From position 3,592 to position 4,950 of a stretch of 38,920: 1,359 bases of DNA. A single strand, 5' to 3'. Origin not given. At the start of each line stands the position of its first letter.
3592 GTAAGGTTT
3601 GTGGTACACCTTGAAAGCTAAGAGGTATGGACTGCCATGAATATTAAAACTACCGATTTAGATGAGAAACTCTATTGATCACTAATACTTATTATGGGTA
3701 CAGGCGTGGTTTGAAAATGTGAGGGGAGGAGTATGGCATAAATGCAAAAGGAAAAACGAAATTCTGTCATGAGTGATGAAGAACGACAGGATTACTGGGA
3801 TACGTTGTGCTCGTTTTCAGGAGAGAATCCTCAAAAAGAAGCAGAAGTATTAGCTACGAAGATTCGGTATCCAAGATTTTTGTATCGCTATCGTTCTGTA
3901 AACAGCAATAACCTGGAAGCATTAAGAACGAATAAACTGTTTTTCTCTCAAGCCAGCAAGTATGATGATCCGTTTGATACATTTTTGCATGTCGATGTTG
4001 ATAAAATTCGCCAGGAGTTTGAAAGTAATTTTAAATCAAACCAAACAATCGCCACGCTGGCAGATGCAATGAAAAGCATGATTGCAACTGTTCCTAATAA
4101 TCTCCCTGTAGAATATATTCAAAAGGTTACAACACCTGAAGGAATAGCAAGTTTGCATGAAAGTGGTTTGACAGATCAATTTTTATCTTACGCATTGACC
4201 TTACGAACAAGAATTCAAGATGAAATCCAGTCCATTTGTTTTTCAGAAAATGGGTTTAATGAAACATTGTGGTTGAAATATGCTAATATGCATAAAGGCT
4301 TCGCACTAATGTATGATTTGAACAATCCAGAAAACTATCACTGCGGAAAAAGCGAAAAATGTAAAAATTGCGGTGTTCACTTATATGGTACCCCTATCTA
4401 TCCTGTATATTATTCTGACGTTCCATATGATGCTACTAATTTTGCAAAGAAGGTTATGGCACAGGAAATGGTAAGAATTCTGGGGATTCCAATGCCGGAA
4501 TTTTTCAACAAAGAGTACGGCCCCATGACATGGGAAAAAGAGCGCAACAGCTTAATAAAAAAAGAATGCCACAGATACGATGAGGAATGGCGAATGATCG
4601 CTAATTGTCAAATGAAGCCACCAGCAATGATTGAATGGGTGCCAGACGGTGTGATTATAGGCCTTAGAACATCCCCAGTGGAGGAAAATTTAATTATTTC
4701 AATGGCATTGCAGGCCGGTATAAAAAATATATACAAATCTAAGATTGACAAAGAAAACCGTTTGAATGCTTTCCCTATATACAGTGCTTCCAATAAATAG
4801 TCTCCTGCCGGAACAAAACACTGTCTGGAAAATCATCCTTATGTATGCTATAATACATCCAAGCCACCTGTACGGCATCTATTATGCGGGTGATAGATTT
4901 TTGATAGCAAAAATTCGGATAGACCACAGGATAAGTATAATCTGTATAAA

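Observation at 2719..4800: HEPN-motif protein plus DUF2971-like protein appended to the RM operon: possible abortive-infection or toxin module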

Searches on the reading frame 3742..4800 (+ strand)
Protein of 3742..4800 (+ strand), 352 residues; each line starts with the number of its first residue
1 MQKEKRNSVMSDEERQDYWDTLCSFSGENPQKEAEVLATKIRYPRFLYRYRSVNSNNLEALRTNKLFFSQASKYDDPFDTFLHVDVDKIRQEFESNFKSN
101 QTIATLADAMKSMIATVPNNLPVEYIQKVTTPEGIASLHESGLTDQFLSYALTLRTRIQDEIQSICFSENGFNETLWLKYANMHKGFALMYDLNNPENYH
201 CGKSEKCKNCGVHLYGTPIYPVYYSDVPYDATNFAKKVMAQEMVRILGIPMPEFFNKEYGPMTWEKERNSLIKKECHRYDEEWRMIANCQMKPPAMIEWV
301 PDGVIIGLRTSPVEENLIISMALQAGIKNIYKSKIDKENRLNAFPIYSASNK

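Call 3: search_protein_families(library=pfam, proteins=[window:3742-4800:+], max_evalue=0.1)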
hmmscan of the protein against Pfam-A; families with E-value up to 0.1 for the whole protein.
window:3742-4800:+ (352 aa): 1 family
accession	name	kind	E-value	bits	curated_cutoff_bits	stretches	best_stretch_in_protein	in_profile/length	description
PF11185.13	DUF2971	-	0.0037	19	22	1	176-285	1-89/89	Protein of unknown function (DUF2971)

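Call 4: search_protein_families(library=padloc, proteins=[window:3742-4800:+], max_evalue=0.1)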
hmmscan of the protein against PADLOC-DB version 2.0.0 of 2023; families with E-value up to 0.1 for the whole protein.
window:3742-4800:+ (352 aa): 5 families
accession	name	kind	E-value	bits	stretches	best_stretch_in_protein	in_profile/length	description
PDLC04990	PDC-S31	-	3e-26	90.8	2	43-198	5-146/259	-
PDLC04994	PDC-S31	-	4.1e-11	40.8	1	37-193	9-152/273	-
PDLC04991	PDC-S31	-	2.1e-10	38.7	3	158-196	61-99/208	-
PDLC04992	PDC-S31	-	5.9e-07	27.5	1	161-286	56-157/220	-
PDLC04993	PDC-S31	-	0.002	15.4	1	47-92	17-61/245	-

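Call 5: search_protein_families(library=ncbifam, proteins=[window:3742-4800:+], max_evalue=0.1)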
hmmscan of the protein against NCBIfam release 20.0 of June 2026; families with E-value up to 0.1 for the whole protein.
window:3742-4800:+ (352 aa): 0 families

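Call 22: find_homologous_proteins(query=window:3742-4800:+)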
Query window:3742-4800:+ (352 aa): 731 proteins with E <= 0.001 among 1513 candidates; the best 120 are listed.
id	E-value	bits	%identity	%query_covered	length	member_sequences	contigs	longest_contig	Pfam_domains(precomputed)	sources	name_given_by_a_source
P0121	3.2e-239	811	99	100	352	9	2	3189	-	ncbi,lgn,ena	-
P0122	8.8e-180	615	75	98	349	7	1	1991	-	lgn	-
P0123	3.4e-174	597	74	98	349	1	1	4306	-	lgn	-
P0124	8.9e-172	589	74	96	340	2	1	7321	-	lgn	-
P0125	2.5e-167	574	71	98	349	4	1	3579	-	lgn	-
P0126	5.3e-164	563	70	97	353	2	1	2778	-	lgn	-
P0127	1.7e-156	539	66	98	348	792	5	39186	-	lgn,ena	-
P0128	3.4e-156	538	67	98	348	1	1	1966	-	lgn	-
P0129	1.4e-155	536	66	98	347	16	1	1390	PF11185.14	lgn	-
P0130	1.4e-155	536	66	98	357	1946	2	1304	PF11185.14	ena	-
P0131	6.8e-154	530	66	98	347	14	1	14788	-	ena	-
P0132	4.5e-153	527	65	98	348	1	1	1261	-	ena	-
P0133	6.3e-153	527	66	96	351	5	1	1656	-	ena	-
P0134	1.2e-152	526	65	99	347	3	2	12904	-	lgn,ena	-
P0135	1.9e-151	522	65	98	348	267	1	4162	-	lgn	-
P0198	2.6e-121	423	52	96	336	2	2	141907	-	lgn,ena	-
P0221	1.3e-118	414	51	96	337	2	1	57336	-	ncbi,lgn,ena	-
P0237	1.5e-117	411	51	96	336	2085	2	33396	-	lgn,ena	-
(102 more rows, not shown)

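Call 24: find_encoding_contigs(protein=P0127, flank=8000, max_places=4)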
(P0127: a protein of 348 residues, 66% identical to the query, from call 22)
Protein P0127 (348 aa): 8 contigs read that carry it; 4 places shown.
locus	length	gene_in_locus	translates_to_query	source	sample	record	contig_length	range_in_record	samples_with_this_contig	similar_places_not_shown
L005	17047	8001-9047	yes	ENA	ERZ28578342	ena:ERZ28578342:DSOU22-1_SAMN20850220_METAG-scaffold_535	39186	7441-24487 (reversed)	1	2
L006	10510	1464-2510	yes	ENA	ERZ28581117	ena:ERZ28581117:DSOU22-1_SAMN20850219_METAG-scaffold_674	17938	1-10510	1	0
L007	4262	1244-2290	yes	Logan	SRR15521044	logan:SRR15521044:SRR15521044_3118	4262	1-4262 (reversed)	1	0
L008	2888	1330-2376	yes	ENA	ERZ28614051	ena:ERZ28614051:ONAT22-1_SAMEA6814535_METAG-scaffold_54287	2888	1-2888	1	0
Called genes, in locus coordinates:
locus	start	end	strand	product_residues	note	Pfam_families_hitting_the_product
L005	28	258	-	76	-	PF12728:HTH_17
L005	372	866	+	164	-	PF08281:Sigma70_r4_2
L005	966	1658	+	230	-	-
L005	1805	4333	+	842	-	PF04313:HSDR_N (faint), PF13588:HSDR_N_2, PF00270:DEAD, PF04851:ResIII, PF18766:SWI2_SNF2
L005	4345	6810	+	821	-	PF02384:N6_Mtase, PF01170:UPF0020, PF13847:Methyltransf_31 (faint), PF07669:Eco57I (weak), PF01420:Methylase_S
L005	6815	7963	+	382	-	-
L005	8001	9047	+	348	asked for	-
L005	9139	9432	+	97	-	PF20648:DUF6809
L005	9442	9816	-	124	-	-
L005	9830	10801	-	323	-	PF01076:Mob_Pre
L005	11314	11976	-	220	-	PF01381:HTH_3, PF13443:HTH_26 (weak)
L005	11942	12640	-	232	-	PF13151:DUF3990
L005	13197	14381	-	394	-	PF00005:ABC_tran, PF02463:SMC_N (faint), PF17912:OB_MalK, PF08402:TOBE_2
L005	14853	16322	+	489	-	PF00474:SSF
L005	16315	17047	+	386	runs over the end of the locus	PF04015:DUF362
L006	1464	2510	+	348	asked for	-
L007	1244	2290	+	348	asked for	-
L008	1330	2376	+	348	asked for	-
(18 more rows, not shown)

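Call 31: find_related_loci(query=A2, collection=metagenome_contigs, flank=10000)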
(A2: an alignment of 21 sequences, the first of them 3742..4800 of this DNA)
Query A2 (352 aa) in metagenome_contigs; peptide patterns used: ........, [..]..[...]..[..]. (x = any residue, [..] = any of these).
555 stretches matched a pattern; 461 encode a relative of the query (tblastn E <= 1e-3); the best 80 are kept; 80 distinct loci.
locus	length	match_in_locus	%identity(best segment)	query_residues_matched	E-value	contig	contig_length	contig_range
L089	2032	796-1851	99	1-352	0e+0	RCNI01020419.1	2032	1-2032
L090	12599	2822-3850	67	1-344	8e-162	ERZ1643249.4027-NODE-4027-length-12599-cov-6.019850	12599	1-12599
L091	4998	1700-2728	65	1-344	3e-164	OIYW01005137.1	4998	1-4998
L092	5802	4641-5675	66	1-346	2e-162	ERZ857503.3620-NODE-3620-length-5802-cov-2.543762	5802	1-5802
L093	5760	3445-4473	66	1-344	5e-162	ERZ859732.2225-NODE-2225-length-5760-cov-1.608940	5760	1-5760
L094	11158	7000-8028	66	1-344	5e-160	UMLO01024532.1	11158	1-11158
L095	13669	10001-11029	66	1-344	5e-160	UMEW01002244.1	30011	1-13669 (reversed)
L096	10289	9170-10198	66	1-344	5e-160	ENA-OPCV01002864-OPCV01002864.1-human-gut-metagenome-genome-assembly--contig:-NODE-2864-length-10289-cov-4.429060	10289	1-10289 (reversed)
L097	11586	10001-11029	66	3-346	5e-160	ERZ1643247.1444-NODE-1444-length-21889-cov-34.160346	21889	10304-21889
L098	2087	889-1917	66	1-344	9e-172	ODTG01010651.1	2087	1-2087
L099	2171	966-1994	66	1-344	2e-171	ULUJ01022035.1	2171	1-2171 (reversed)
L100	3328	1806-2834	66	1-344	7e-167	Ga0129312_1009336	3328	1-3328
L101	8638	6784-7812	66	1-344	2e-159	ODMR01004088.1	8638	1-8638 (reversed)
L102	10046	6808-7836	65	1-344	1e-159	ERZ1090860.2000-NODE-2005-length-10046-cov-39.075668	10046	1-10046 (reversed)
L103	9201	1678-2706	65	1-344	2e-159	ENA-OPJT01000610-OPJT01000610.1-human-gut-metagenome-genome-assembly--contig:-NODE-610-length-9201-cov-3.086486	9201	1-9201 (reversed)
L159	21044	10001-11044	51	2-352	5e-126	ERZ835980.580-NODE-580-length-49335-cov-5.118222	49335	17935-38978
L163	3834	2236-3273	50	1-346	6e-128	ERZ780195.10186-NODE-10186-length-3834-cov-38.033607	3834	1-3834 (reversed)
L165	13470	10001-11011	51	6-346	1e-124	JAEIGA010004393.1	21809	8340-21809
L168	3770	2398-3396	52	10-346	6e-127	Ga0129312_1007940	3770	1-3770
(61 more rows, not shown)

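Call 35: predict_structure(alignment_id=A2)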
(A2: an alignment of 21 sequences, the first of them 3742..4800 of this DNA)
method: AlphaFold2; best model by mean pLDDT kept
length: 352 residues; sequences in the alignment: 21
mean_pLDDT: 69.2   pTM: 0.61
mean pLDDT of the five models: 69.2, 67.3, 66.3, 57.3, 47.3
residues with pLDDT >= 90: 15; 70-90: 175; 50-70: 112; < 50: 50
segments of 3 or more residues with pLDDT < 50: 1-8, 75-78, 213-226, 262-271, 273-279
pLDDT, mean of each block of 10 residues (from residue 1): 42 65 66 64 70 86 77 53 72 86 87 72 81 88 81 74 66 54 72 70 51 44 49 73 75 70 47 47 59 70 86 91 88 79 74 38
secondary structure, 60 per line:
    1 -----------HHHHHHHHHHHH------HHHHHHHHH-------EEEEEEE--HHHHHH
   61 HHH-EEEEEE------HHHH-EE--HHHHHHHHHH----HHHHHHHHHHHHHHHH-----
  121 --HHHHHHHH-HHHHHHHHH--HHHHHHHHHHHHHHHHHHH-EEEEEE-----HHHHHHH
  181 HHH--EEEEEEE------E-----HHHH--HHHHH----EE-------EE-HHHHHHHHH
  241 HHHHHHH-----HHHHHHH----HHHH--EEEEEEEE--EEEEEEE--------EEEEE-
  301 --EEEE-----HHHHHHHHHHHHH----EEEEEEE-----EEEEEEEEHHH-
elements in order: H12-23 H30-38 E46-52 H55-63 E65-70 H77-80 H86-95 H100-115 H123-130 H132-140 H143-161 E163-168 H174-183 E186-192 H205-208 H211-215 H232-247 H253-259 H264-267 E270-277 E280-286 E295-299 E303-306 H312-324 E329-335 E341-348

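Call 43: search_protein_families(library=pfam, proteins=[L005:6815-7963:+, L091:792-1661:+, L094:6016-6963:+, L102:5883-6767:+, L090:3930-5570:-, L159:6554-9958:+, L163:242-2080:+, L165:8666-9820:+, L168:30-2369:+], max_evalue=0.01)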
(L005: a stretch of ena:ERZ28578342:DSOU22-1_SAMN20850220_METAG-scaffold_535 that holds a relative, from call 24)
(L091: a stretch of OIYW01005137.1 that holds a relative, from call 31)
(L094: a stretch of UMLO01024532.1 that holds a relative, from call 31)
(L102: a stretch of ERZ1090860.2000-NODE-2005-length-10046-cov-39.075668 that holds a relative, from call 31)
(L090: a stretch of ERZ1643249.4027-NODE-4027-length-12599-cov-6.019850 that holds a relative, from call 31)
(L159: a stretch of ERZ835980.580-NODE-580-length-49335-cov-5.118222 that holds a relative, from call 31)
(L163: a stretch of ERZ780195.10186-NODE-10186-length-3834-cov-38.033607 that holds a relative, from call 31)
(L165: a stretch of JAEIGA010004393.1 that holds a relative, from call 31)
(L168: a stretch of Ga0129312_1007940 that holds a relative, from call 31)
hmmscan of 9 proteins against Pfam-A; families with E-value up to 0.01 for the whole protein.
L005:6815-7963:+ (382 aa): 2 families
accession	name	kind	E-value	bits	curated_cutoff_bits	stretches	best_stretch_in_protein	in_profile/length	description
PF18912.6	DZR_2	-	0.0026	18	27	1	318-375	6-55/56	Double zinc ribbon domain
PF08271.17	Zn_Ribbon_TF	-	0.008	16.2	29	0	321-347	1-27/43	TFIIB zinc-binding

L091:792-1661:+ (289 aa): 1 family
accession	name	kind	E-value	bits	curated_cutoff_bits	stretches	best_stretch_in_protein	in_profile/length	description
PF18735.6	HEPN_RiboL-PSP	-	0.008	16.5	28.4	1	148-200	129-185/191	RiboL-PSP-HEPN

L094:6016-6963:+ (315 aa): 0 families

L102:5883-6767:+ (294 aa): 1 family
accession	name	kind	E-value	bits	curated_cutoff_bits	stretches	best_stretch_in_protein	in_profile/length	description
PF18735.6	HEPN_RiboL-PSP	-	0.0077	16.6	28.4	1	136-209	97-189/191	RiboL-PSP-HEPN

L090:3930-5570:- (546 aa): 9 families
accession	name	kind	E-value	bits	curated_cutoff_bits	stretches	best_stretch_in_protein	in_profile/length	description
PF05958.17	tRNA_U5-meth_tr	-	2.4e-26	93.1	23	1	95-453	2-356/357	tRNA (Uracil-5-)-methyltransferase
PF03602.21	Cons_hypoth95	-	1.7e-11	44.6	24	1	306-416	40-157/182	Conserved hypothetical protein 95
PF13847.12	Methyltransf_31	-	2.5e-10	40.6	27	1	307-415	3-114/145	Methyltransferase domain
PF02475.24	TRM5-TYW2_MTfase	-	1.1e-07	32.4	28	1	307-405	36-130/164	TRM5/TYW2 methyltransferase domain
PF05175.20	MTS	-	3.4e-06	27.2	23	1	308-386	32-107/170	Methyltransferase small domain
PF09445.16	Methyltransf_15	-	4.2e-06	26.9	22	1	309-391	2-85/165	RNA cap guanine-N2 methyltransferase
PF13649.12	Methyltransf_25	-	3.2e-05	25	27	1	311-383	1-70/97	Methyltransferase domain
PF06325.19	PrmA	-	0.00025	21.1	22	1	306-382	160-231/296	Ribosomal protein L11 methyltransferase (PrmA)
PF01555.25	N6_N4_Mtase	-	0.0041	17.5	26.7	0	308-345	182-219/221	DNA methylase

L159:6554-9958:+ (1134 aa): 6 families
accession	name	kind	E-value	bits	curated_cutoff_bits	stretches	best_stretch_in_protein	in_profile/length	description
PF11867.13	T1RH-like_C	-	1.1e-60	206.3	26.8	1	768-1132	7-328/329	Type I restriction enzyme HindI endonuclease subunit-like, C-terminal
PF18766.7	SWI2_SNF2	-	1.5e-48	165.8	26.7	1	309-545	7-211/221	SWI2/SNF2 ATPase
PF04313.20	HSDR_N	-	1.4e-34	120.1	25.1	1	39-237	5-197/198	Type I restriction enzyme R protein N terminus (HSDR_N)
PF22679.2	T1R_D3-like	-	6.9e-18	66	27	1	678-745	87-156/158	Type I restriction enzyme subunit R domain 3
PF04851.21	ResIII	-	9.9e-17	61.8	22.5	1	300-491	8-163/164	Type III restriction enzyme, res subunit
PF01935.23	DUF87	-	0.0064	17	23.2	0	326-346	29-49/220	Helicase HerA, central domain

L163:242-2080:+ (612 aa): 1 family
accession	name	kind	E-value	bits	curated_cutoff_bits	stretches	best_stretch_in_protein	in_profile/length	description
PF14280.11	DUF4365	-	0.00036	21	24.3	1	13-103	5-94/139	Domain of unknown function (DUF4365)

L165:8666-9820:+ (384 aa): 1 family
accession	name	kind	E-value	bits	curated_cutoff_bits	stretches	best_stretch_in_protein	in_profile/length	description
PF18928.5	DUF5677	-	0.0082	16.7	27.1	1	50-157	8-114/166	Family of unknown function (DUF5677)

L168:30-2369:+ (779 aa): 5 families
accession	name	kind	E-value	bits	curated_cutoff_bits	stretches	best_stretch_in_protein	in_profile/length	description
PF04851.21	ResIII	-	6.7e-38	130.6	22.5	1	14-171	2-163/164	Type III restriction enzyme, res subunit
PF18766.7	SWI2_SNF2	-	3.4e-18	66.5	26.7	1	20-213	2-193/221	SWI2/SNF2 ATPase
PF08463.15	EcoEI_R_C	-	8.7e-18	65.4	24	1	628-774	2-160/163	EcoEI R protein C-terminal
PF00270.35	DEAD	-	2.7e-11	43.9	26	1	20-175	4-165/167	DEAD/DEAH box helicase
PF00271.37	Helicase_C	-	9e-06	26.4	23.5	1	283-381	14-108/110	Helicase conserved C-terminal domain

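Call 44: search_protein_families(library=padloc, proteins=[L005:6815-7963:+, L091:792-1661:+, L094:6016-6963:+, L102:5883-6767:+, L090:3930-5570:-, L159:6554-9958:+, L163:242-2080:+, L165:8666-9820:+, L168:30-2369:+], max_evalue=0.0001)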
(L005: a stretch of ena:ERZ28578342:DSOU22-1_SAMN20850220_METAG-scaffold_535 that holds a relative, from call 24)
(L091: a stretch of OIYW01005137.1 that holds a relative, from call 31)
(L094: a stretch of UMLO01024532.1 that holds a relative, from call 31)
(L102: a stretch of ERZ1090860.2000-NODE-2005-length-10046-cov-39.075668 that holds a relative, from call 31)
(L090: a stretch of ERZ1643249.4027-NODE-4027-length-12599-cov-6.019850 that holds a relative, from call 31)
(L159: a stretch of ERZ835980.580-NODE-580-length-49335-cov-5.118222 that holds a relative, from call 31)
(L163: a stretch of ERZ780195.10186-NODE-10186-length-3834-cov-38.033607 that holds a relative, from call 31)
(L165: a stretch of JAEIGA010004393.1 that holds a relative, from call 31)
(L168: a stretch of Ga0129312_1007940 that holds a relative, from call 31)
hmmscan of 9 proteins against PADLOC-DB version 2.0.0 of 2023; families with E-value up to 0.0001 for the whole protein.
L005:6815-7963:+ (382 aa): 0 families

L091:792-1661:+ (289 aa): 0 families

L094:6016-6963:+ (315 aa): 0 families

L102:5883-6767:+ (294 aa): 0 families

L090:3930-5570:- (546 aa): 1 family
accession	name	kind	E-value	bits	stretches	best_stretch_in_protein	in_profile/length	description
PDLC04134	mad2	-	1.3e-20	71.7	1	293-455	277-447/492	mads_2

L159:6554-9958:+ (1134 aa): 11 families
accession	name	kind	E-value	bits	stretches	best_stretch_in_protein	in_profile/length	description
PDLC03040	REase_I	-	1.4e-247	822.2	1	36-1132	5-1023/1029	Type I restriction enzyme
PDLC03041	REase_I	-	8.1e-56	187.6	2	269-780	290-765/1099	Type I restriction enzyme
PDLC03044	REase_I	-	5.5e-51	171.6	1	53-763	24-704/1034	Type I restriction enzyme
PDLC03048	REase_I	-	2.7e-46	156.2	1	38-764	6-685/976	Type I restriction enzyme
PDLC03046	REase_I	-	4.3e-21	72.6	2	685-763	668-749/1025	Type I restriction enzyme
PDLC03045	REase_I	-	3e-14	50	2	295-536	257-486/995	Type I restriction enzyme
PDLC02704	PbeA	-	2.6e-12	44.1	1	290-752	241-650/682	PbeA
PDLC02707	PbeA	-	4.6e-12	43.3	1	311-751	260-635/672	PbeA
PDLC03043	REase_I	-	4.9e-07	27.1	1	38-231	33-214/313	Type I restriction enzyme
PDLC03042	REase_I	-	5e-07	25.5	1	292-540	441-675/1170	Type I restriction enzyme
PDLC03047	REase_I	-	5.7e-05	19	0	680-735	649-705/1107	Type I restriction enzyme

L163:242-2080:+ (612 aa): 0 families

L165:8666-9820:+ (384 aa): 0 families

L168:30-2369:+ (779 aa): 12 families
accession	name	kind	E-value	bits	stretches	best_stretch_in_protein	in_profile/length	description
PDLC03047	REase_I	-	1.1e-120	402.2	1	5-752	333-1080/1107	Type I restriction enzyme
PDLC03049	REase_I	-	4.5e-39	132.1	1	15-410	167-548/807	Type I restriction enzyme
PDLC03042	REase_I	-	8.7e-37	124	1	15-401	444-845/1170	Type I restriction enzyme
PDLC02707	PbeA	-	1.4e-23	81.3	1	11-400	248-629/672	PbeA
PDLC03658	mREase_IV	-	4.2e-23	79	2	20-227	227-424/953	Type IV methyl-directed restriction enzyme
PDLC03659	mREase_IV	-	1.6e-16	57.4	1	32-172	236-373/945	Type IV methyl-directed restriction enzyme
PDLC02704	PbeA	-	1.7e-12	44.7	1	64-228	320-477/682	PbeA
PDLC02703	PbeA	-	3.9e-12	43.6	1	27-385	254-602/626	PbeA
PDLC03597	REase_MTase_IIG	-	2e-11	40.2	2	96-147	286-334/1646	Type IIG restriction enzyme-methyltransferase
PDLC02706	PbeA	-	8.4e-10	35.8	1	25-207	275-471/722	PbeA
PDLC03048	REase_I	-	9.4e-10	35.2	1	39-218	273-457/976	Type I restriction enzyme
PDLC02705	PbeA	-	1.1e-05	21.8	1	16-381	250-619/691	PbeA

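Call 53: search_solved_structures(query=A2, max_evalue=1, show_alignments=1)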
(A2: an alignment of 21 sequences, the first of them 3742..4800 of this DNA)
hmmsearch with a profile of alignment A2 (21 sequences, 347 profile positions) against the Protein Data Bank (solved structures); distinct sequences matched with E-value up to 1: 2.
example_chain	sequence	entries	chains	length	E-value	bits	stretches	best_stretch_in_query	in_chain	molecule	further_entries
3m1h_A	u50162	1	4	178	0.14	14.5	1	212-266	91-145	Lysine specific cysteine protease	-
8w9z_H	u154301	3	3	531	0.63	12.4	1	253-292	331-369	Protein PLASTID TRANSCRIPTIONALLY ACTIVE 12-like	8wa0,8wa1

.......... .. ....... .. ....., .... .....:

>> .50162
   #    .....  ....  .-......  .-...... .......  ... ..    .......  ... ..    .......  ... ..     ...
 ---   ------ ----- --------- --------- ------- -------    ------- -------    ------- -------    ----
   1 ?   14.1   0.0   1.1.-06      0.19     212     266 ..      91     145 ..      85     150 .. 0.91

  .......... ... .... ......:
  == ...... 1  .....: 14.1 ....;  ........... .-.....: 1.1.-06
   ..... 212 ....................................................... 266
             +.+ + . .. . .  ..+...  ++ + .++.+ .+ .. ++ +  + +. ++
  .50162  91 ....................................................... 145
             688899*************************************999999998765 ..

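Call 58: find_encoding_contigs(protein=P0198, flank=6000, max_places=3)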
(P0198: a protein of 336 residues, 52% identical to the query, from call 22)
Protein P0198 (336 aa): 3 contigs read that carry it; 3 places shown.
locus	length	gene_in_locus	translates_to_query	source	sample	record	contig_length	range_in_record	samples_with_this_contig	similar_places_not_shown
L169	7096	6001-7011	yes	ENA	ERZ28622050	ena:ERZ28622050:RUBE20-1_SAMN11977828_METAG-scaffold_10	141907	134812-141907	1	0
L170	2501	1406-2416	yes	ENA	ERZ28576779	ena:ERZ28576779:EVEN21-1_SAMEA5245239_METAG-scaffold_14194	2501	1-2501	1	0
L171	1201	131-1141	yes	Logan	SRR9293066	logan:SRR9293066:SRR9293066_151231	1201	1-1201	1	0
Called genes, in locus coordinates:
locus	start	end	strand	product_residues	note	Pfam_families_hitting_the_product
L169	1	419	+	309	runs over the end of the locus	PF00535:Glycos_transf_2, PF10111:Glyco_tranf_2_2, PF13641:Glyco_tranf_2_3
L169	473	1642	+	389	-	PF04230:PS_pyruv_trans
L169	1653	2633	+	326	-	PF00535:Glycos_transf_2, PF10111:Glyco_tranf_2_2, PF13641:Glyco_tranf_2_3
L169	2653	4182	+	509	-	-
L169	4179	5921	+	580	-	PF04892:VanZ-LLP1, PF14907:NTP_transf_5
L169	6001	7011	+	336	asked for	-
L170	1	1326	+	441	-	?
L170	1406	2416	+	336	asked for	-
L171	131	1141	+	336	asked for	-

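Call 59: find_encoding_contigs(protein=P0221, flank=6000, max_places=3)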
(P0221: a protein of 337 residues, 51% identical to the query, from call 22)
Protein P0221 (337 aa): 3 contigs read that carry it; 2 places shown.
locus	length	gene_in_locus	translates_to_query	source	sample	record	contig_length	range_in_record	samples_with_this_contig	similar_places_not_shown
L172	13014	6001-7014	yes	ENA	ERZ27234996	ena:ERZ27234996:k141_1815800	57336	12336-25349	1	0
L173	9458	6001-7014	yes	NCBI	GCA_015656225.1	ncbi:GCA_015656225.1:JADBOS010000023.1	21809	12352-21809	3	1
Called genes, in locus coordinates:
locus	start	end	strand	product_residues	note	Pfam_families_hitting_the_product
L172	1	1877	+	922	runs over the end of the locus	PF20464:MmeI_N, PF02384:N6_Mtase (faint), PF20465:MmeI_hel, PF20473:MmeI_Mtase, PF07669:Eco57I, PF20466:MmeI_TRD, PF20467:MmeI_C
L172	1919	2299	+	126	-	-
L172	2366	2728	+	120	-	PF19670:DUF6173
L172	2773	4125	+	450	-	-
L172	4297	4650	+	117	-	-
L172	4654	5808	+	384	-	-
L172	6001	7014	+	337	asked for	-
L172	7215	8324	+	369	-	-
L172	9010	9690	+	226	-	PF19595:DUF6100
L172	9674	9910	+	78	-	-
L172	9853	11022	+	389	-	-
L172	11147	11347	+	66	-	PF20612:SHOCT_2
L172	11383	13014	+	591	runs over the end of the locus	PF00239:Resolvase, PF07508:Recombinase, PF13408:Zn_ribbon_recom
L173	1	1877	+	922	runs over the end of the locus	PF20464:MmeI_N, PF02384:N6_Mtase (faint), PF20465:MmeI_hel, PF20473:MmeI_Mtase, PF07669:Eco57I, PF20466:MmeI_TRD, PF20467:MmeI_C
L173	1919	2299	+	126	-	-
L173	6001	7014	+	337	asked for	-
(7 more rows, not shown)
